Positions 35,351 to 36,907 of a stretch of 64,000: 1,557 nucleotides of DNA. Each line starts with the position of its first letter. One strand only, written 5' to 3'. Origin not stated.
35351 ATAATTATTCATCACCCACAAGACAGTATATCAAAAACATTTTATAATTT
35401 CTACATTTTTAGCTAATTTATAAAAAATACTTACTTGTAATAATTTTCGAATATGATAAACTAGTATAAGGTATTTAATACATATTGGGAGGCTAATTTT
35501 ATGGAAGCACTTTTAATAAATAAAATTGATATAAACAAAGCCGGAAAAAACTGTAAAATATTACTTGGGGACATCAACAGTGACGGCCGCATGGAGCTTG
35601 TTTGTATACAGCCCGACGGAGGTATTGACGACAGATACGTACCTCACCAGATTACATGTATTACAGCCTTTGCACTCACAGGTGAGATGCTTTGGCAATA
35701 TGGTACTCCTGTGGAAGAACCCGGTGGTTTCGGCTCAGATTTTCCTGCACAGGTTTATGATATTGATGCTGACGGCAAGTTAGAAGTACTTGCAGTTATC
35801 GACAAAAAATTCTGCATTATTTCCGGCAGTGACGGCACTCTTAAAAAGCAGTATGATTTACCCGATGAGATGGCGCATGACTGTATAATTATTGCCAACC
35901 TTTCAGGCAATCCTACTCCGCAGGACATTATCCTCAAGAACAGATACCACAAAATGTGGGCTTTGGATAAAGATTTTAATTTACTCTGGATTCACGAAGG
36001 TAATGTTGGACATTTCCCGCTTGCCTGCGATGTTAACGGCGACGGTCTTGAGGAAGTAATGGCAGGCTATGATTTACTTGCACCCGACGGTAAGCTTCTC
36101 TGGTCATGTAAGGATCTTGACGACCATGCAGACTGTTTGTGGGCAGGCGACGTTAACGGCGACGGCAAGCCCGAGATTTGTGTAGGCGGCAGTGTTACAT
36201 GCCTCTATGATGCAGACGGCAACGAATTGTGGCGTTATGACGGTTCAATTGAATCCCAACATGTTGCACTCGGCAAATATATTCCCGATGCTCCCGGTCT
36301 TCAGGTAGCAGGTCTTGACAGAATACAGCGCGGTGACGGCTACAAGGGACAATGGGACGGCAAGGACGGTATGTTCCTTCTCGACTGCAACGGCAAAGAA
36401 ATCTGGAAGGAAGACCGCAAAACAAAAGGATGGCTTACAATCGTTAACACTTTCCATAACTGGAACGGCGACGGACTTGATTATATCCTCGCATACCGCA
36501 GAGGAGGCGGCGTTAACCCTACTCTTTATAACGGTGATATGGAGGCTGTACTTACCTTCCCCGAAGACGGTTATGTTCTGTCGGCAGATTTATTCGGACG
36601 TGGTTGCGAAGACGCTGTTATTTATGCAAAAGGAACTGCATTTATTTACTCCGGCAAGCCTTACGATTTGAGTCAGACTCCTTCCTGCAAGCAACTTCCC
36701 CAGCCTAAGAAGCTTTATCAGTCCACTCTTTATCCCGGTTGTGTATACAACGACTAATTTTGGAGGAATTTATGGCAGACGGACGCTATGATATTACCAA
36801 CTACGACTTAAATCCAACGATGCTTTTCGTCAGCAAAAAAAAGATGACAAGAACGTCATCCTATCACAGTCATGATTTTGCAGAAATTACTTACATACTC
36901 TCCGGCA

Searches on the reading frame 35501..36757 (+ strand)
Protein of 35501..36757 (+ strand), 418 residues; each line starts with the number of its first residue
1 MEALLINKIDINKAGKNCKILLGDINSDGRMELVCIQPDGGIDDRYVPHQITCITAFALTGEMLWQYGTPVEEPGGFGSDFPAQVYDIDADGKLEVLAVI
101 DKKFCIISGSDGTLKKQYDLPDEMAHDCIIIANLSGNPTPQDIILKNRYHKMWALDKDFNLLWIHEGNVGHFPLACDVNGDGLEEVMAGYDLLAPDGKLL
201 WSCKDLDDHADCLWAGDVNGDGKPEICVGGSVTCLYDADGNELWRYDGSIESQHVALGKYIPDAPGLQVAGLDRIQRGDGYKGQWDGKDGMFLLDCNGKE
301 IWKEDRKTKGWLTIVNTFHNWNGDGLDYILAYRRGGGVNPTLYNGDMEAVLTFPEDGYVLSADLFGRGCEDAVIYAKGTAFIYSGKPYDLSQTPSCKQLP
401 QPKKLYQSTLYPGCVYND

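Call 13: find_encoding_contigs(protein=window:35501-36757:+, flank=10000, max_places=1)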
Protein window:35501-36757:+ (418 aa): 23 contigs read that carry it; 1 place shown.
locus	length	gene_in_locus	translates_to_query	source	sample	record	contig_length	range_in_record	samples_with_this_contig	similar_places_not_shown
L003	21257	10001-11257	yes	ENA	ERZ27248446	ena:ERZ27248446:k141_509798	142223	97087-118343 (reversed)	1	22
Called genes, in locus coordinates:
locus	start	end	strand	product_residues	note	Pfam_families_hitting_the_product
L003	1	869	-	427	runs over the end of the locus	PF12897:Asp_aminotransf, PF00155:Aminotran_1_2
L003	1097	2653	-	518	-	PF12072:RNase_Y_N, PF00013:KH_1, PF22891:KH_PNO1_2nd (faint), PF08668:HDOD (faint), PF01966:HD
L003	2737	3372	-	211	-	PF21982:RecX_HTH1 (weak), PF02631:RecX_HTH2 (weak), PF21981:RecX_HTH3 (weak)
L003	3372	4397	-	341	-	PF00154:RecA_N, PF06745:ATPase (faint), PF08423:Rad51, PF21096:RecA_C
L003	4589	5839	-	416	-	PF00278:Orn_DAP_Arg_deC, PF02784:Orn_Arg_deC_N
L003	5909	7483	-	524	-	PF16962:ABC_export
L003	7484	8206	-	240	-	PF00005:ABC_tran, PF13304:AAA_21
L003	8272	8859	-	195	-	PF07866:DUF1653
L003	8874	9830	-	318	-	PF04203:Sortase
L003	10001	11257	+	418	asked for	PF13517:FG-GAP_3 (faint), PF21348:RGL11_C (faint), PF01839:FG-GAP (faint)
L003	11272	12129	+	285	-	PF02311:AraC_binding, PF07883:Cupin_2, PF12833:HTH_18, PF00165:HTH_AraC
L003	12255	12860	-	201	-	PF11667:DUF3267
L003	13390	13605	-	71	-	-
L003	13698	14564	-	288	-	-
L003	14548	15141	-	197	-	PF04542:Sigma70_r2 (weak)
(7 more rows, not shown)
